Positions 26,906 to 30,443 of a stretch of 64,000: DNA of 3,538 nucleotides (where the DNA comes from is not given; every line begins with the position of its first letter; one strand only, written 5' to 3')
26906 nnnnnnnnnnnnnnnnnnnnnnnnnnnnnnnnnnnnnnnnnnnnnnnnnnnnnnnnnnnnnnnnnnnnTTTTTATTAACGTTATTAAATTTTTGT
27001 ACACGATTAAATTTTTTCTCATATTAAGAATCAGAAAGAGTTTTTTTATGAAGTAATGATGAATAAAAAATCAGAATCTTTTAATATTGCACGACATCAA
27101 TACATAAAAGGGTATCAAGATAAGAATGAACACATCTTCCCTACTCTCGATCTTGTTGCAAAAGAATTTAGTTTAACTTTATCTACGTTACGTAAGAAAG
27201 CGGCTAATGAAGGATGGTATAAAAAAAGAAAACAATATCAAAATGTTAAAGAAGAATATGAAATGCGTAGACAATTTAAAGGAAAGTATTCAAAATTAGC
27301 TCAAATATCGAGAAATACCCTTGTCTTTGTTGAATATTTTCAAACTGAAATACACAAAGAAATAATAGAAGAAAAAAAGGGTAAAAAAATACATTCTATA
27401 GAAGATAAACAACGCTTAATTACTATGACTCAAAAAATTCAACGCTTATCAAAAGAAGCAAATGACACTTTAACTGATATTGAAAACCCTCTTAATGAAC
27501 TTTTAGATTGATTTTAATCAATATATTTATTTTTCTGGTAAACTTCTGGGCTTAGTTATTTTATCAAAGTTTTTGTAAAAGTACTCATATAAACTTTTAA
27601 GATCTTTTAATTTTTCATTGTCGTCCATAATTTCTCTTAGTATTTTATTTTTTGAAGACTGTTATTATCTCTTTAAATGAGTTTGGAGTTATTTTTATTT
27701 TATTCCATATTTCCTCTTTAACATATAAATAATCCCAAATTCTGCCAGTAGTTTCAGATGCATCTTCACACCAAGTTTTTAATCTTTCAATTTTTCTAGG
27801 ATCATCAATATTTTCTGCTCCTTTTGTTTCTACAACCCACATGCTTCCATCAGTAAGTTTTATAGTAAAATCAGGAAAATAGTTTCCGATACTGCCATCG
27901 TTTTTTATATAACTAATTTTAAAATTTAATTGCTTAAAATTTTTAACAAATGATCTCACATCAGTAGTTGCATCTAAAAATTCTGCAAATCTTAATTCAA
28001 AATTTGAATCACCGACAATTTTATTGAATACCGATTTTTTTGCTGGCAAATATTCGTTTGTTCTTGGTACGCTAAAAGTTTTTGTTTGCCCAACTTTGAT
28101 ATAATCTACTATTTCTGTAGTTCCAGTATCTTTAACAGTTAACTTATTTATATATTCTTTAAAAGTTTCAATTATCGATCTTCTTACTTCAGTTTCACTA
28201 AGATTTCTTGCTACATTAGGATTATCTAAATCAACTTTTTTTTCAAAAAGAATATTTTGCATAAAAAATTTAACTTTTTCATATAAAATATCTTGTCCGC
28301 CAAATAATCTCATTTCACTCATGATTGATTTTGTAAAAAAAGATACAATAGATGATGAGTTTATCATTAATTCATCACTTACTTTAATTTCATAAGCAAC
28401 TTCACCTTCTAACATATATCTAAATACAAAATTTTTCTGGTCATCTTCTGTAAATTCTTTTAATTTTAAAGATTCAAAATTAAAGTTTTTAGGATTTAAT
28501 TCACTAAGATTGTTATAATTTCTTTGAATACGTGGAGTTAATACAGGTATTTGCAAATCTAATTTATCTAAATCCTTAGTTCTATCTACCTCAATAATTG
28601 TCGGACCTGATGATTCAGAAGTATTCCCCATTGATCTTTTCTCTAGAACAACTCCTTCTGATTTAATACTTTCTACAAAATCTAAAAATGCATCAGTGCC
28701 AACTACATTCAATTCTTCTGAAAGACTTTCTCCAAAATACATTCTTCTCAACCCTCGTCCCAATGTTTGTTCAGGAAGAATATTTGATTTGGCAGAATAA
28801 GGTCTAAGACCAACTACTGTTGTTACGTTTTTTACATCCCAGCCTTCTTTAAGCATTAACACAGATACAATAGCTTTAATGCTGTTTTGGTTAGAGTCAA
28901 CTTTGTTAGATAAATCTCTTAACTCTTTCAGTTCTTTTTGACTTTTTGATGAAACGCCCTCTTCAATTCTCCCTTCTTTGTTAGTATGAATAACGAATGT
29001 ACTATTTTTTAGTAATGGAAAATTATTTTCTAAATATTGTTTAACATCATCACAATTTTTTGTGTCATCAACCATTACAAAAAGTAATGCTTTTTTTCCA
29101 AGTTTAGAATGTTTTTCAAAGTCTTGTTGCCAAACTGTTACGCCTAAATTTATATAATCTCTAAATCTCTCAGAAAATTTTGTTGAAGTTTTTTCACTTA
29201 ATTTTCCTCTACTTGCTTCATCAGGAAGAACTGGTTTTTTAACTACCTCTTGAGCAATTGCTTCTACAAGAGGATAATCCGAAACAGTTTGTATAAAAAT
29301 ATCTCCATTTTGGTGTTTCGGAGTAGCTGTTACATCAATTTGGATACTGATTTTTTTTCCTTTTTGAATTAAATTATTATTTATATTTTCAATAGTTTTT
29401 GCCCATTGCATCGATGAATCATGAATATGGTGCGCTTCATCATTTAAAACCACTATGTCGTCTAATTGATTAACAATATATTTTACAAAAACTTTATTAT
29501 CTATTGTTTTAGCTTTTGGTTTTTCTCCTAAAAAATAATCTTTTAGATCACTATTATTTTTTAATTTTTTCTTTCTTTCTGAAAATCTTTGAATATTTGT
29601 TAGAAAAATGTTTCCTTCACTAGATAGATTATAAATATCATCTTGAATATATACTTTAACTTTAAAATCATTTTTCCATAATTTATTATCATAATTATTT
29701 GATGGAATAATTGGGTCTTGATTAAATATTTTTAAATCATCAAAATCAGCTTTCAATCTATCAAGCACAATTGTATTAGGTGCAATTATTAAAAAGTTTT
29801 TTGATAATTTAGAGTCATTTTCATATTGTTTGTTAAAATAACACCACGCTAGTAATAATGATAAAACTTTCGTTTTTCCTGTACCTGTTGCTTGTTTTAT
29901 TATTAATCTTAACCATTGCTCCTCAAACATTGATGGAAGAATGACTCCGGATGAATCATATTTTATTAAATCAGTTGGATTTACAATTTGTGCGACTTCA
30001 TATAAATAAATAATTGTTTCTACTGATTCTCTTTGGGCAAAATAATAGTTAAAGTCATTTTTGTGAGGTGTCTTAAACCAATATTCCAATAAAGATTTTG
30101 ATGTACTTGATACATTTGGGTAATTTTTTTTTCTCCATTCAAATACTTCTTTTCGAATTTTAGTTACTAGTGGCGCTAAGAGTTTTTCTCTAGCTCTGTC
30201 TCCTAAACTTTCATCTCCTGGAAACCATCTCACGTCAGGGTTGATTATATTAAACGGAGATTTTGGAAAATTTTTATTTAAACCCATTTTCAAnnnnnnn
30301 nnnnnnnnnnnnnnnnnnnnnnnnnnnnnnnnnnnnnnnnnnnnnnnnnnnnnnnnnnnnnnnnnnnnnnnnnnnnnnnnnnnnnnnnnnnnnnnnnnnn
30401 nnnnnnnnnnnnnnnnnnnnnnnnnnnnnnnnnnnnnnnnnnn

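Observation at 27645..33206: Type III-like R-M operon with an uncharacterised third gene translationally coupled between mod and res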

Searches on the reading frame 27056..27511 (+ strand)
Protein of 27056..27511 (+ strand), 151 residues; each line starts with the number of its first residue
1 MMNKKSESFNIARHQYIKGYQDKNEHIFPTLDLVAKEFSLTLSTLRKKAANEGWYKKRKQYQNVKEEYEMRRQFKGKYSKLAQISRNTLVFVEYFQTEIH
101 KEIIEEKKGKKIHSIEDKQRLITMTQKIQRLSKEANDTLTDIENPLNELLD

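Call 5: search_protein_families(library=pfam, proteins=[window:27056-27511:+], max_evalue=0.01)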
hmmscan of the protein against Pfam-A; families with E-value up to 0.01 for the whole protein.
window:27056-27511:+ (151 aa): 0 families

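Call 6: search_protein_families(library=ncbifam, proteins=[window:27056-27511:+], max_evalue=1)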
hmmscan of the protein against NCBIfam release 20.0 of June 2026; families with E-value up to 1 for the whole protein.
window:27056-27511:+ (151 aa): 2 families
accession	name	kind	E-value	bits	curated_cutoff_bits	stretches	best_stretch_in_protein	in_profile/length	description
TIGR02430.1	pcaF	equivalog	0.059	12.4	597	1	61-132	166-238/400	3-oxoadipyl-CoA thiolase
TIGR00806.1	rfc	equivalog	0.13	11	227.4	1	22-95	178-252/511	reduced folate carrier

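Call 7: search_protein_families(library=padloc, proteins=[window:27056-27511:+], max_evalue=1)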
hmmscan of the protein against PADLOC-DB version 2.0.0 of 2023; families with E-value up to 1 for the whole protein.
window:27056-27511:+ (151 aa): 1 family
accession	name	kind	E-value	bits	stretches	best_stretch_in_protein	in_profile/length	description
PDLC01209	Cmr3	-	0.0016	15.8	1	18-115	167-260/389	"CAS-III-B,CAS-III-C; effector_G5"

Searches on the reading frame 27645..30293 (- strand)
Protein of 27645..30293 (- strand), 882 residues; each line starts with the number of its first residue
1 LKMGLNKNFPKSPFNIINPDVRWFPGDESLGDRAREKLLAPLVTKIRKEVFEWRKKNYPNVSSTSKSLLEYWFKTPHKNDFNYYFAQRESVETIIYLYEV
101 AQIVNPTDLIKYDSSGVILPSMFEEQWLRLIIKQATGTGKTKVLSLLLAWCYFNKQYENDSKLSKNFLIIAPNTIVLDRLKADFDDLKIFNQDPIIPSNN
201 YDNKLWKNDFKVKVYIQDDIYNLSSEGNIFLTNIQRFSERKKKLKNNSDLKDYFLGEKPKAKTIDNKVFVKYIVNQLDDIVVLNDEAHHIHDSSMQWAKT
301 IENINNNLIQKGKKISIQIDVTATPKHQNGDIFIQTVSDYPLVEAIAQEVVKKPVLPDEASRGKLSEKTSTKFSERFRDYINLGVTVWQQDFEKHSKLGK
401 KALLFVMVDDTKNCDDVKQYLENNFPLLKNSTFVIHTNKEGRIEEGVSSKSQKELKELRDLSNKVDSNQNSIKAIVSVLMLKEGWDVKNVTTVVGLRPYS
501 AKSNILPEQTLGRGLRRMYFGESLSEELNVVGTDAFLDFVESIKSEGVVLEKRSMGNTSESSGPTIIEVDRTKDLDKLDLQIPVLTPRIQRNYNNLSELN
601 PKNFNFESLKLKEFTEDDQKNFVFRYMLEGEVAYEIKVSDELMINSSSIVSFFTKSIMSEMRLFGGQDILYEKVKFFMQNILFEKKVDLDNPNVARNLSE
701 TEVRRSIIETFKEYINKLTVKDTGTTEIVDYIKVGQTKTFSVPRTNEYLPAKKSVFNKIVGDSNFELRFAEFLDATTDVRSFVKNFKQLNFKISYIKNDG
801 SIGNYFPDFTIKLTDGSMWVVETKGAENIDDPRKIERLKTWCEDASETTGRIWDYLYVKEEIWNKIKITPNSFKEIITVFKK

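Call 5: search_protein_families(library=pfam, proteins=[window:27645-30293:-], max_evalue=0.01)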
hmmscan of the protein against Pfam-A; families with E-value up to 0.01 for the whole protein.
window:27645-30293:- (882 aa): 4 families
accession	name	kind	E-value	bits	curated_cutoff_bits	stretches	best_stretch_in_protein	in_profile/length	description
PF04851.21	ResIII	-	1.5e-17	64.4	22.5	1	124-326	20-163/164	Type III restriction enzyme, res subunit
PF19778.5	RE_endonuc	-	7.5e-09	35.8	23.4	1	752-842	1-89/108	Endonuclease domain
PF18766.7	SWI2_SNF2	-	5.7e-05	23.3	26.7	1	223-369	89-203/221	SWI2/SNF2 ATPase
PF08722.17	Tn7_TnsA-like_N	-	0.00015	22.7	26.5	1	787-839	9-67/85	TnsA-like endonuclease N terminal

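Call 6: search_protein_families(library=ncbifam, proteins=[window:27645-30293:-], max_evalue=1)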
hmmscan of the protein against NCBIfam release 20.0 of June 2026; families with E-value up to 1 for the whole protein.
window:27645-30293:- (882 aa): 4 families
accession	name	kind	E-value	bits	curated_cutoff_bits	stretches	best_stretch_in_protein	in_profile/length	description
NF046055.1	restr_BPTD_3080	equivalog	1.6e-90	304.4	800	2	37-361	65-396/970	BPTD_3080 family restriction endonuclease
NF033179.1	TnsA_like_Actin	subfamily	0.0022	17.5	110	1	760-859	41-131/212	TnsA-like heteromeric transposase endonuclease subunit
TIGR03310.1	matur_MocA_YgfJ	equivalog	0.011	15.7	186.45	1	275-345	38-105/188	molybdenum cofactor cytidylyltransferase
NF008065.0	PRK10800.1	equivalog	0.025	14.7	185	1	230-320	24-115/134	tol-pal system-associated acyl-CoA thioesterase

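Call 7: search_protein_families(library=padloc, proteins=[window:27645-30293:-], max_evalue=1)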
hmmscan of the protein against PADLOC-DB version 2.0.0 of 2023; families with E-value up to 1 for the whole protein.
window:27645-30293:- (882 aa): 3 families
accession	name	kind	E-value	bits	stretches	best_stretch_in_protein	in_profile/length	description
PDLC03648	REase_III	-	4.8e-22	75.9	2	260-546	112-386/871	Type III restriction enzyme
PDLC03650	REase_III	-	7.2e-05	19.4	2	762-846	783-868/898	Type III restriction enzyme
PDLC03659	mREase_IV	-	0.00028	16.9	1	466-519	504-555/945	Type IV methyl-directed restriction enzyme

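Call 63: find_related_loci(query=A3, collection=genome_contigs, flank=6000)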
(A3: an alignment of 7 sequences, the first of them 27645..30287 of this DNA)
Query A3 (880 aa) in genome_contigs; peptide patterns used: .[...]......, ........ (x = any residue, [..] = any of these).
600 stretches matched a pattern (row limit reached: there are more); 593 encode a relative of the query (tblastn E <= 1e-3); the best 80 are kept; 80 distinct loci.
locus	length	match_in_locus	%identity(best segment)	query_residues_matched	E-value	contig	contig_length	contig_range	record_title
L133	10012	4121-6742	67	1-878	0e+0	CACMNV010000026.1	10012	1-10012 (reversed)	MAG: uncultured SAR116 cluster alpha proteobacterium isolate AG-891-N20 genome assembly, contig: AG-891-N20_NODE_26, who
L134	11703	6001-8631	66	1-880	0e+0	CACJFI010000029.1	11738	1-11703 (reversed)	MAG: uncultured SAR116 cluster alpha proteobacterium isolate AG-915-B22 genome assembly, contig: AG-915-B22_NODE_29, who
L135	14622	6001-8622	64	1-879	0e+0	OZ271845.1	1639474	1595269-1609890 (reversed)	Methylophilaceae bacterium isolate MMSCM63 genome assembly, chromosome: CM63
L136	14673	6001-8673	53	1-880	0e+0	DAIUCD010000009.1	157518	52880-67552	MAG TPA_asm: Spirochaetota bacterium isolate CTOTU7684 NODE_203_length_157518_cov_11.867988, whole genome shotgun sequen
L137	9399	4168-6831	52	1-880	0e+0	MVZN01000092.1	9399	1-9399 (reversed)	MAG: Spirochaetes bacterium ADurb.BinA120 BWY96_contig000092, whole genome shotgun sequence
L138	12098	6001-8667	52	1-878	0e+0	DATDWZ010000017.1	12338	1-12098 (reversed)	MAG TPA_asm: Candidatus Paceibacterota bacterium isolate SMAG_U8125 k141_1647781, whole genome shotgun sequence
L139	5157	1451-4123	52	1-880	0e+0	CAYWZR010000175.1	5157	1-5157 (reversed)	MAG TPA_asm: uncultured Nitrospirota bacterium isolate SRP128015_co3_158 genome assembly, contig: NODE_22395_length_5157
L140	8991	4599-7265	53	1-878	0e+0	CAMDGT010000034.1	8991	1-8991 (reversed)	MAG: Rickettsia typhi isolate MoE-02may19-87 genome assembly, contig: MoE-02may19-C16242, whole genome shotgun sequence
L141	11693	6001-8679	51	1-880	0e+0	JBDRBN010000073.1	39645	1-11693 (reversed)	MAG: Pseudomonadota bacterium isolate MEGAHIT-group-1.13 k141_12757653, whole genome shotgun sequence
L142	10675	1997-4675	51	1-879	0e+0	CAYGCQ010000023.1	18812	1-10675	MAG TPA_asm: uncultured Pseudomonadales bacterium isolate ERP113451_co1_16 genome assembly, contig: NODE_3404_length_188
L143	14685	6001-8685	52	1-878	0e+0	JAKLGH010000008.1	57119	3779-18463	MAG: Patescibacteria group bacterium isolate RA.bin35 RA.bin35_8, whole genome shotgun sequence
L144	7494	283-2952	51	1-880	0e+0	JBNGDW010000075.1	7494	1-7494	MAG: Candidatus Cloacimonadia bacterium isolate E05-045 bin57.fa-75, whole genome shotgun sequence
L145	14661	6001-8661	53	1-880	0e+0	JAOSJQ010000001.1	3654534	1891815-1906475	MAG: Anaerolineales bacterium isolate FR_7 FR-Anaerolineales-1_s1, whole genome shotgun sequence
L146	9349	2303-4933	52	1-864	0e+0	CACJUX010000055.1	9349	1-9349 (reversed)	MAG: uncultured SAR116 cluster alpha proteobacterium isolate AG-916-C06 genome assembly, contig: AG-916-C06_NODE_55, who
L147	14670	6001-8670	51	1-880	0e+0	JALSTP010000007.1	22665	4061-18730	MAG: Sedimenticola sp. isolate 356-308_metabat2_scaf2bin.112 356-308_scaffold_1055_c1, whole genome shotgun sequence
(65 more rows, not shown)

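Call 68: search_protein_families(library=pfam, alignment_id=A4, max_evalue=0.001)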
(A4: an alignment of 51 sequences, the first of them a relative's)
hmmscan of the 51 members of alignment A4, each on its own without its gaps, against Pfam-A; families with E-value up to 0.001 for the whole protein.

A. member 1, L150:4161-5780:+ (539 aa): 2 families
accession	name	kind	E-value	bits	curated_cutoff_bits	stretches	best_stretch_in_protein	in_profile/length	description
PF04326.19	SLFN_AlbA_2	-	2.5e-13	51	25.3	1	19-133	1-117/118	Schlafen, AlbA_2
PF13749.12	HATPase_c_4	-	1.5e-11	44.5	26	1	316-382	14-83/89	Putative ATP-dependent DNA helicase recG C-terminal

B. families by the number of members that match (of 51 scanned): 41 families (the first 25 are shown)
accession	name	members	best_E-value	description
PF13749.12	HATPase_c_4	7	2e-25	Putative ATP-dependent DNA helicase recG C-terminal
PF04326.19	SLFN_AlbA_2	7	1.6e-17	Schlafen, AlbA_2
PF04383.19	KilA-N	4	3.6e-25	KilA-N domain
PF12686.12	DUF3800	4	1.3e-16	Protein of unknown function (DUF3800)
PF02498.22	Bro-N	4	8.5e-14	BRO family, N-terminal domain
PF13614.12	AAA_31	3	6.4e-12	AAA domain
PF13310.11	Virulence_RhuM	2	1.7e-113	Virulence protein RhuM family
PF00004.35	AAA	2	1.1e-29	ATPase family associated with various cellular activities (AAA)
PF13304.12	AAA_21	2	2.6e-27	AAA domain, putative AbiEii toxin, Type IV TA system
PF13175.12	AAA_15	2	1.3e-19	AAA ATPase domain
PF04471.18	Mrr_cat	2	3.5e-18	Restriction endonuclease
PF01850.27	PIN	2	3.8e-16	PIN domain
PF18735.6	HEPN_RiboL-PSP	2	5.1e-09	RiboL-PSP-HEPN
PF20720.3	nSTAND3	2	2.6e-07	Novel STAND NTPase 3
PF07728.20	AAA_5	2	7.2e-06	AAA domain (dynein-related subfamily)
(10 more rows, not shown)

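Call 69: search_protein_families(library=padloc, alignment_id=A4, max_evalue=0.00001)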
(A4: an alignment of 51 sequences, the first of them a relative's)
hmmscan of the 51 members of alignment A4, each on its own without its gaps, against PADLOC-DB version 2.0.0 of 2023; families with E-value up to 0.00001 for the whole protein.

A. member 1, L150:4161-5780:+ (539 aa): 2 families
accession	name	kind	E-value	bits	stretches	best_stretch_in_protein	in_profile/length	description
PDLC02402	Aga_SIR2-PNTD1-PNTD2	-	1.2e-10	38.2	1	200-370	368-542/876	Class I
PDLC02418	Aga_SIR2-Kinase-PNTD1-PNTD2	-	1e-07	28.5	1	262-368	302-418/756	Class I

B. families by the number of members that match (of 51 scanned): 170 families (the first 25 are shown)
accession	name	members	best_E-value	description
PDLC02402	Aga_SIR2-PNTD1-PNTD2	6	1.2e-19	Class I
PDLC02418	Aga_SIR2-Kinase-PNTD1-PNTD2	6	1.2e-13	Class I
PDLC02394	pAgo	5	2.8e-22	-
PDLC04962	PDC-S22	4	2.2e-134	-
PDLC04920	PDC-S13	4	1.4e-121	-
PDLC04871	PDC-S05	4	6.4e-112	-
PDLC04852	PDC-S05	2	7.1e-153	-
PDLC04853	PDC-S05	2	4e-146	-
PDLC04232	IetA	2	6e-146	-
PDLC04843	PDC-S05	2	2.1e-143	-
PDLC04851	PDC-S05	2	1e-142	-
PDLC04864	PDC-S05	2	6.6e-127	-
PDLC04868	PDC-S05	2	7.4e-122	-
PDLC04919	PDC-S13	2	1.9e-114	-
PDLC03083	Specificity_I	2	1.5e-100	Type I specificity subunit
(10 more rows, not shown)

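Call 92: search_solved_structures(query=window:27645-30287:-, max_evalue=0.001)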
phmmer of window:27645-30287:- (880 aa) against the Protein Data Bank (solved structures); distinct sequences matched with E-value up to 0.001: 0.
